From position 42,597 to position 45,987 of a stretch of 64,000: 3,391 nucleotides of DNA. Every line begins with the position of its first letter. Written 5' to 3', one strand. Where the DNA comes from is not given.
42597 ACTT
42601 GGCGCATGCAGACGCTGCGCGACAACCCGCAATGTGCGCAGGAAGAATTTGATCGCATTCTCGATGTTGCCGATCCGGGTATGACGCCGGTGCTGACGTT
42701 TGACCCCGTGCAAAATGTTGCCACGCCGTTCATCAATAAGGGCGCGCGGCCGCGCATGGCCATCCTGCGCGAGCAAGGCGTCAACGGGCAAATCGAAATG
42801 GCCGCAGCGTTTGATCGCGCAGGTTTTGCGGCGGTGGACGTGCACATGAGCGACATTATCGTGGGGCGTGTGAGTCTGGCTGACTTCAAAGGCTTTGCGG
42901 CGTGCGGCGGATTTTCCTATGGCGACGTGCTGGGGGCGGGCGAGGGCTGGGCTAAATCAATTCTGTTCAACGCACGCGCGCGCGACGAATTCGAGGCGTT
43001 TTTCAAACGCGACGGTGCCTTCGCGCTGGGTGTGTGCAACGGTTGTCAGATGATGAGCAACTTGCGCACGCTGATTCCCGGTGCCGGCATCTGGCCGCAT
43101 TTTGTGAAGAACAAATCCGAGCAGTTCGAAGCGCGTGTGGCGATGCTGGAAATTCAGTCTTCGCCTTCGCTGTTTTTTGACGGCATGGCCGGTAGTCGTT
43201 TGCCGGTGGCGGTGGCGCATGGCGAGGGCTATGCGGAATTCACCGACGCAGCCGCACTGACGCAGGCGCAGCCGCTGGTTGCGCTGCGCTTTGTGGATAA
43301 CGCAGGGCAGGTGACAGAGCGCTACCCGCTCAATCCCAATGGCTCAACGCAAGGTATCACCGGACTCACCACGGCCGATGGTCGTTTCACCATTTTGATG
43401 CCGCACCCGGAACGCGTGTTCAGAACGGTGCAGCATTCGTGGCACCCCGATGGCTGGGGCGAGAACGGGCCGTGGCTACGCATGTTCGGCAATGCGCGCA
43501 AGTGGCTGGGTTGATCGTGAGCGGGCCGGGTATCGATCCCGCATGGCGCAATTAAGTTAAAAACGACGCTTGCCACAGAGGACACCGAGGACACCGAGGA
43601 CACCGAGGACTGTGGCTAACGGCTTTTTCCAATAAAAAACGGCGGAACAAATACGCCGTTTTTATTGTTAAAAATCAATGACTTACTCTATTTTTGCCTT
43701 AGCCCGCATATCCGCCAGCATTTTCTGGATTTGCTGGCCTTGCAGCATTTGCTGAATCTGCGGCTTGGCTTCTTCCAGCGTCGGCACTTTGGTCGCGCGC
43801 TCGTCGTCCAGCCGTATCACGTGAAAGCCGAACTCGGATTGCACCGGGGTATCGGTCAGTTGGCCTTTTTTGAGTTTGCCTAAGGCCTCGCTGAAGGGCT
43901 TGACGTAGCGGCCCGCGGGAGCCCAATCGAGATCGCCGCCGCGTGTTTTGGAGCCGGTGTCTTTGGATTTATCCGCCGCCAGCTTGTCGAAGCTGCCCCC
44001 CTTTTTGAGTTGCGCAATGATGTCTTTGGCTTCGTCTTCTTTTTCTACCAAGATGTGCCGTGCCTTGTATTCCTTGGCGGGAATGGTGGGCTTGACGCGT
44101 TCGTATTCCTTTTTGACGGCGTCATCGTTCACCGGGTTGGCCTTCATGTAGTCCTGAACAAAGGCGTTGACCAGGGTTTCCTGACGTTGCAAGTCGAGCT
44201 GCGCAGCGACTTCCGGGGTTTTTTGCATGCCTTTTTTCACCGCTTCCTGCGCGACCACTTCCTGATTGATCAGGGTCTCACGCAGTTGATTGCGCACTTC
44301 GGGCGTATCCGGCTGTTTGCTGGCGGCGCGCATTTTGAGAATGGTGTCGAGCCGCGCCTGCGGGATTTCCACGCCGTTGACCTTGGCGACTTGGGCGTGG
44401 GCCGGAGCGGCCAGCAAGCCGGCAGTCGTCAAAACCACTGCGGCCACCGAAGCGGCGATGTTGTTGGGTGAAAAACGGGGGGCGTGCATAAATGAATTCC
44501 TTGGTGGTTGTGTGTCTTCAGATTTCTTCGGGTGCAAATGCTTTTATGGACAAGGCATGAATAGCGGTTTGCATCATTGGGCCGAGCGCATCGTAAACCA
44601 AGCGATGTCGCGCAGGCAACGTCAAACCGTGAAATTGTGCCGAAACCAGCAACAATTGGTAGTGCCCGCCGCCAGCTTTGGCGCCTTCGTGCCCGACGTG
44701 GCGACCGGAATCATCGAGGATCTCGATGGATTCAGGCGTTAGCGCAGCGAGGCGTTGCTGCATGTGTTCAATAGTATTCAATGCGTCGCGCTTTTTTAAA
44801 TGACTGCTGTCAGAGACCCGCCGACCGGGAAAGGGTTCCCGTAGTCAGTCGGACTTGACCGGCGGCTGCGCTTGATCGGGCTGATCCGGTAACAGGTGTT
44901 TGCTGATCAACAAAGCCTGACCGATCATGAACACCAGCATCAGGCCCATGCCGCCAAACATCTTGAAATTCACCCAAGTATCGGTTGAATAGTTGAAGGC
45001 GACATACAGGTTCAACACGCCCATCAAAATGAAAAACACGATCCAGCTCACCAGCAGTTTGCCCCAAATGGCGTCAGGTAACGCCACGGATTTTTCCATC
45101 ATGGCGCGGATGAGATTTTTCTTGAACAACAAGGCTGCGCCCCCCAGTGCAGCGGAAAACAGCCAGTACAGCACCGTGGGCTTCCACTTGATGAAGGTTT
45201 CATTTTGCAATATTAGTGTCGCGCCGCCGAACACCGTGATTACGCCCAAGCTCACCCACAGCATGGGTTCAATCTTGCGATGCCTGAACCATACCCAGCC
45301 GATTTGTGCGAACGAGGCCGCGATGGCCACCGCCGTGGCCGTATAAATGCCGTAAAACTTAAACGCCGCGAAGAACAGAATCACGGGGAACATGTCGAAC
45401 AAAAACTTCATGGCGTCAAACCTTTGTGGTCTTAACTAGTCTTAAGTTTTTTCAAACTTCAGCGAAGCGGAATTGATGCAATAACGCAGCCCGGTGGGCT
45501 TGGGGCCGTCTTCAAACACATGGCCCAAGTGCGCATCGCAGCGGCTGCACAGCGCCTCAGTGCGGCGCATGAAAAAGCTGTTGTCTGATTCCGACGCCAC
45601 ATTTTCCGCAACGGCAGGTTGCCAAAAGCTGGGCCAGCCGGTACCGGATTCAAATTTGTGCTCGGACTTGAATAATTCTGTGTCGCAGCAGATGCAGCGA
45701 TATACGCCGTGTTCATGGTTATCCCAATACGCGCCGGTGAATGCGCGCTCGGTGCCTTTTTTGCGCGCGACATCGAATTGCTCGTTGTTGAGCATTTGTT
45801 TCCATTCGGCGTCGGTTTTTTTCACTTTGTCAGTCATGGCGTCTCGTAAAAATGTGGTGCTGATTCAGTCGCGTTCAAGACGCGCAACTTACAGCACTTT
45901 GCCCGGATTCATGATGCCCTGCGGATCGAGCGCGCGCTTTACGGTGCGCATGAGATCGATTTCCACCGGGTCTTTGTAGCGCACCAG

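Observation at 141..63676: A ~20-bp AT-rich word with a perfect IHF-consensus core is scattered over the whole window, mostly exactly on gene boundaries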

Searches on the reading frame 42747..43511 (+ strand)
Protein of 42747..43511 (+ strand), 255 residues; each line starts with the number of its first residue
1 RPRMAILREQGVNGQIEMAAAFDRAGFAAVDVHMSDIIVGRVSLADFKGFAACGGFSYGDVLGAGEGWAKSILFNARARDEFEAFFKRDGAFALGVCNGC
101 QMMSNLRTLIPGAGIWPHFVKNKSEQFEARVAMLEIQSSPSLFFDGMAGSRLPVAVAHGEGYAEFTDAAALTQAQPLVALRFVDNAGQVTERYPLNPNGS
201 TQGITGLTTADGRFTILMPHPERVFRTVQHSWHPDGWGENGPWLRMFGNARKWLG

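Call 38: find_related_loci(query=window:42747-43511:+, collection=metagenome_contigs, flank=10000)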
Query window:42747-43511:+ (255 aa) in metagenome_contigs; peptide patterns used: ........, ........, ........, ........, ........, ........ (x = any residue, [..] = any of these).
600 stretches matched a pattern (row limit reached: there are more); 585 encode a relative of the query (tblastn E <= 1e-3); the best 80 are kept; 80 distinct loci.
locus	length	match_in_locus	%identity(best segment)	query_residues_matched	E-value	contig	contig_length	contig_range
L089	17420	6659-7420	84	1-254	3e-147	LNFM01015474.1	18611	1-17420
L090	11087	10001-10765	82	1-255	5e-144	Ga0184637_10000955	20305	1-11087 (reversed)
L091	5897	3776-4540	82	1-255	1e-144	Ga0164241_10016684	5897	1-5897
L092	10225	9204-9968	83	1-255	2e-143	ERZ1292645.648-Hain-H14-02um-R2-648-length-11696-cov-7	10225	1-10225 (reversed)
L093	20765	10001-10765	81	1-255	1e-142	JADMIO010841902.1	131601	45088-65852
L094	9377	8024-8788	79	1-255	8e-141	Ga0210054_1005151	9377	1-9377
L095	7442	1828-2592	82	1-255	2e-140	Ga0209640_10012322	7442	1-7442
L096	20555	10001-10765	78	1-255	6e-140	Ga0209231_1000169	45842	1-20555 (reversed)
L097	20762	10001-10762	77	1-254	3e-139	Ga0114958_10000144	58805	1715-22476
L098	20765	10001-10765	77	1-255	2e-139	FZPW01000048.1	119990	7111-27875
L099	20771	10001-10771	77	1-255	5e-139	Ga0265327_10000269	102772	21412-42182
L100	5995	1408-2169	75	1-254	7e-139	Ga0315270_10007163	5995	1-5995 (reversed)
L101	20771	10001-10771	77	1-255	2e-138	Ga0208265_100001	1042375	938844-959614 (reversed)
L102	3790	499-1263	78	1-255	1e-141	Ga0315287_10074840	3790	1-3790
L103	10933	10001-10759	78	1-255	3e-138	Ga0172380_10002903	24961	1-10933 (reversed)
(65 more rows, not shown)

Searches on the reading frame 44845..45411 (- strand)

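Call 27: search_protein_families(library=pfam, max_evalue=0.00001, proteins=[window:44845-45411:-])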
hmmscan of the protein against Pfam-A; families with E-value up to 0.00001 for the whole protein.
window:44845-45411:- (188 aa): 1 family
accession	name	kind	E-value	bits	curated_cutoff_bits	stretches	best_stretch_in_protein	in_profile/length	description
PF04279.20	IspA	-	1.2e-68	231.1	28.7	1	1-174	1-174/176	Intracellular septation protein A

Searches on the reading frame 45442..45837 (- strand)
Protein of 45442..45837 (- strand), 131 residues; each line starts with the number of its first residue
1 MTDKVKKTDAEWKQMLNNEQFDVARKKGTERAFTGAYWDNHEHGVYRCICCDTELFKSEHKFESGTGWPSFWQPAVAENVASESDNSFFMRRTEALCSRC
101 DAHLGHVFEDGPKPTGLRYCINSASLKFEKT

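Call 27: search_protein_families(library=pfam, max_evalue=0.00001, proteins=[window:45442-45837:-])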
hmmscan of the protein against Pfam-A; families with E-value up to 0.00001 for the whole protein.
window:45442-45837:- (131 aa): 1 family
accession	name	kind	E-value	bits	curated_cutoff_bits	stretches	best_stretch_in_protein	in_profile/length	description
PF01641.26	SelR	-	2.2e-53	179.6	24.9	1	16-129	1-115/116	SelR domain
